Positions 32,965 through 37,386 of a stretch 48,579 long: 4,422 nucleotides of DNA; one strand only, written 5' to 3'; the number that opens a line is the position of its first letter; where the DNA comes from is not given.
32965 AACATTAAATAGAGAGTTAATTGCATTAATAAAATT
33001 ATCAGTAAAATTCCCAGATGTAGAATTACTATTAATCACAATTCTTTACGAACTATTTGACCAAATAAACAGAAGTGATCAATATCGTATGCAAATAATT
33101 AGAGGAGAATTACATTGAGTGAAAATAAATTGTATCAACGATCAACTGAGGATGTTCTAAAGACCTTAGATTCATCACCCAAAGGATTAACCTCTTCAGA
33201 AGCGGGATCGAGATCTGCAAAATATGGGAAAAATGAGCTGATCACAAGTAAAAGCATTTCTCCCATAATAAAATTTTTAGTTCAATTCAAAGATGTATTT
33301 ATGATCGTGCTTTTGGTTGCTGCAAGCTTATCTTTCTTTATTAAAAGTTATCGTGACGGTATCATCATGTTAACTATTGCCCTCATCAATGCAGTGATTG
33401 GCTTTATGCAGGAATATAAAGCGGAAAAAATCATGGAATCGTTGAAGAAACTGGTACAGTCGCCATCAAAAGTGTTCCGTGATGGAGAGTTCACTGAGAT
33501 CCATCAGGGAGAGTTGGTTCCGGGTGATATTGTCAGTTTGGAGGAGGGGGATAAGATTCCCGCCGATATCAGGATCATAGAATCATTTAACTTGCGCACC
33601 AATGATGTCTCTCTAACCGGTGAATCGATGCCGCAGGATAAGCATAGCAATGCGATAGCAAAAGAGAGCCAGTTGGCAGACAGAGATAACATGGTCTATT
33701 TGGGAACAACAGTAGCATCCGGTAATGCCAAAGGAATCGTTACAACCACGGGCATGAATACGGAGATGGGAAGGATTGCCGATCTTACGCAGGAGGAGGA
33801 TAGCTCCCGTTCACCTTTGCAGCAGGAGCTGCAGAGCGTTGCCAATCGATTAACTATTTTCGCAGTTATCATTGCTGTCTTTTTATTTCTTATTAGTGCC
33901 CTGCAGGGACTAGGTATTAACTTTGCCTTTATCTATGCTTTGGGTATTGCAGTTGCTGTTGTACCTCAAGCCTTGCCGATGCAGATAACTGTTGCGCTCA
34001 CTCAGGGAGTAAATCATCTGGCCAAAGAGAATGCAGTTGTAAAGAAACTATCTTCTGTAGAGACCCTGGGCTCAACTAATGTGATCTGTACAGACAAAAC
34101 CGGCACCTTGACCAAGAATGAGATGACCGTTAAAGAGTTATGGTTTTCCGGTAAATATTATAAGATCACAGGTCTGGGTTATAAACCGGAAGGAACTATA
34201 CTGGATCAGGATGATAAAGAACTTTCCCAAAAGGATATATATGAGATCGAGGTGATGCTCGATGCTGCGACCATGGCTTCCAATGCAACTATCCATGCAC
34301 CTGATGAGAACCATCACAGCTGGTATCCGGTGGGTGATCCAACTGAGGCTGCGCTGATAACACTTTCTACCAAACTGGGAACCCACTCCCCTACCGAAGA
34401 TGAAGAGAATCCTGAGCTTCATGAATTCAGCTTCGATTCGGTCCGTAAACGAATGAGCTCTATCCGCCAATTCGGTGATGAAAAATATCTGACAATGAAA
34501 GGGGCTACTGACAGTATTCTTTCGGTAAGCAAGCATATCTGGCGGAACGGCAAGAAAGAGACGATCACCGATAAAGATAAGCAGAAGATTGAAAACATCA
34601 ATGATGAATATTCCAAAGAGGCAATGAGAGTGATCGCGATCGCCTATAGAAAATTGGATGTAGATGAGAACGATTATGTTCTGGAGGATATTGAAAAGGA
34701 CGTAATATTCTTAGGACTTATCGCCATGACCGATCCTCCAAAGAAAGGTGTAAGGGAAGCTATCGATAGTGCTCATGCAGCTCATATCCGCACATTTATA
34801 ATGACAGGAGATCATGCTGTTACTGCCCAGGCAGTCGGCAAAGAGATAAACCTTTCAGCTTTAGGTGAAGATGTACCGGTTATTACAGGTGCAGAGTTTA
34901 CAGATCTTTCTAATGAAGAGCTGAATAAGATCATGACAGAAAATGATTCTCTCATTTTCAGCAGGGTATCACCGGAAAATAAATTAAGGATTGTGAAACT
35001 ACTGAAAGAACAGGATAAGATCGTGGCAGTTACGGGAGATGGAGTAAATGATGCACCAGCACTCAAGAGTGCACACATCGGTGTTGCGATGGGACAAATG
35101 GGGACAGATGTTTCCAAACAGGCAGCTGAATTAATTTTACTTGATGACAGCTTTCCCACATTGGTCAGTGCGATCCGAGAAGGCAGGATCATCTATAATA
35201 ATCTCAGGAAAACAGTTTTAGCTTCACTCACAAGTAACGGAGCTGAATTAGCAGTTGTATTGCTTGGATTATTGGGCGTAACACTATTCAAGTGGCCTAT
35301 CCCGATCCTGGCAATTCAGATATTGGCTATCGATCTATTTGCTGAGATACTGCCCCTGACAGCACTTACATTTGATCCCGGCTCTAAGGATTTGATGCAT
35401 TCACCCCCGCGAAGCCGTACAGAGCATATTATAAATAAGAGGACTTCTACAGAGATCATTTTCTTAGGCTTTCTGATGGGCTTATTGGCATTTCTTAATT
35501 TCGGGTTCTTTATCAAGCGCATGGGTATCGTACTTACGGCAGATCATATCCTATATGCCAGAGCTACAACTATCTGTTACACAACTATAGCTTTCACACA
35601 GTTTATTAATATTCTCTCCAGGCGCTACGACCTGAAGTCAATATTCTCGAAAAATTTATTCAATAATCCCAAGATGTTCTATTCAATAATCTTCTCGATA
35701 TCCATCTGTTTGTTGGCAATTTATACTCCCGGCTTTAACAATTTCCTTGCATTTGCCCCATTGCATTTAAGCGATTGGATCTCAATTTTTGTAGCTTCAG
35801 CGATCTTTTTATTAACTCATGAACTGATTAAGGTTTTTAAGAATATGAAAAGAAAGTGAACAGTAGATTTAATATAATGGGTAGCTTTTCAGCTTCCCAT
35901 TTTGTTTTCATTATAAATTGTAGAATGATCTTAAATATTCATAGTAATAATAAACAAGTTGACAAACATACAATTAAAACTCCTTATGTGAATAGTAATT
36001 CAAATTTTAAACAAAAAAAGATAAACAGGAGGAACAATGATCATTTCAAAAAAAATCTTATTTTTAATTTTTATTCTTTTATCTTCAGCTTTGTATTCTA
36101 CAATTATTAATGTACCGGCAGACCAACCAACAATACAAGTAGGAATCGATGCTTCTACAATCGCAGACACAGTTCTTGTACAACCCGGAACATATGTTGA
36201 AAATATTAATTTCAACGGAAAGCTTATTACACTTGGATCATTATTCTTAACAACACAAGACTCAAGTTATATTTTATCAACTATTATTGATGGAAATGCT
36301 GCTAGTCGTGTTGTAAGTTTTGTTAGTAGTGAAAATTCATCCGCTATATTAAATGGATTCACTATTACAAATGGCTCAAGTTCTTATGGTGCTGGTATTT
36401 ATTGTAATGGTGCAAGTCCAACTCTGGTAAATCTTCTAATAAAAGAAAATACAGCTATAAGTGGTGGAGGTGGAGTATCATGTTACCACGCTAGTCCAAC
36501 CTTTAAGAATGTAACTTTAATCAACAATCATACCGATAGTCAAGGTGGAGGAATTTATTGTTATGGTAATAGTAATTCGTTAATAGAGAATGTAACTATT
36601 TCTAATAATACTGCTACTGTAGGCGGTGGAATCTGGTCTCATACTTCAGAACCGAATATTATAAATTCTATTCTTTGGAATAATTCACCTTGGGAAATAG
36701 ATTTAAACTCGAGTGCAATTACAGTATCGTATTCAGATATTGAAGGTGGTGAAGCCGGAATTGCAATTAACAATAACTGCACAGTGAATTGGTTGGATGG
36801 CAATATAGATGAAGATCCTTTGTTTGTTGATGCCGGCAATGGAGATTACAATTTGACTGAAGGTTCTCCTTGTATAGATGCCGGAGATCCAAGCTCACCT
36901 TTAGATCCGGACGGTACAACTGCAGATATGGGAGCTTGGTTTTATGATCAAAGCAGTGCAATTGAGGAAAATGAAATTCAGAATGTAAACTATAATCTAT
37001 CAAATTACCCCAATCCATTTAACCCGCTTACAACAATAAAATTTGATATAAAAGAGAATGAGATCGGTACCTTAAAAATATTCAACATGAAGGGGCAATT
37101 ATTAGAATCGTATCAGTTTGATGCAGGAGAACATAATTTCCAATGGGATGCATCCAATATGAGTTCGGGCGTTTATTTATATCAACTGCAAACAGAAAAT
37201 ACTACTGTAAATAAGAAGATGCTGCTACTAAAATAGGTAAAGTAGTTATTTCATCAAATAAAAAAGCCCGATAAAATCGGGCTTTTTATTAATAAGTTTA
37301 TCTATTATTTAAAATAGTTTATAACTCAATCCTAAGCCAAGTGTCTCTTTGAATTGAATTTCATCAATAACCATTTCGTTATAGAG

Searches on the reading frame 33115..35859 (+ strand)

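Call 66: search_protein_families(library=pfam, max_evalue=0.00001, proteins=[window:33115-35859:+])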
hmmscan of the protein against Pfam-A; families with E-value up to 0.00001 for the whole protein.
window:33115-35859:+ (914 aa): 5 families
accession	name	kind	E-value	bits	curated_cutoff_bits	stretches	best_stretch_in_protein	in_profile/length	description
PF00122.25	E1-E2_ATPase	-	3.3e-52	177.1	28.1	1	113-304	2-180/181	E1-E2 ATPase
PF00689.26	Cation_ATPase_C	-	3e-41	141.6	27.3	1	728-908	1-175/175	Cation transporting ATPase, C-terminus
PF00702.32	Hydrolase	-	1.7e-17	64.9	26.4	1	322-654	2-191/191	haloacid dehalogenase-like hydrolase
PF13246.12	Cation_ATPase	-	7.8e-17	61.5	21.7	1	390-475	5-91/91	Cation transport ATPase (P-type)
PF00690.31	Cation_ATPase_N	-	2e-16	59.8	20.4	1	7-73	2-69/69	Cation transporter/ATPase, N-terminus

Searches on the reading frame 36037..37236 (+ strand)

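Call 66: search_protein_families(library=pfam, max_evalue=0.00001, proteins=[window:36037-37236:+])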
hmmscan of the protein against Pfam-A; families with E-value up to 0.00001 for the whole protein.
window:36037-37236:+ (399 aa): 1 family
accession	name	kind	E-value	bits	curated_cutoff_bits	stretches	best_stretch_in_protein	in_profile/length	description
PF18962.6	Por_Secre_tail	-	1.1e-12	48.5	27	1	324-395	2-73/75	Secretion system C-terminal sorting domain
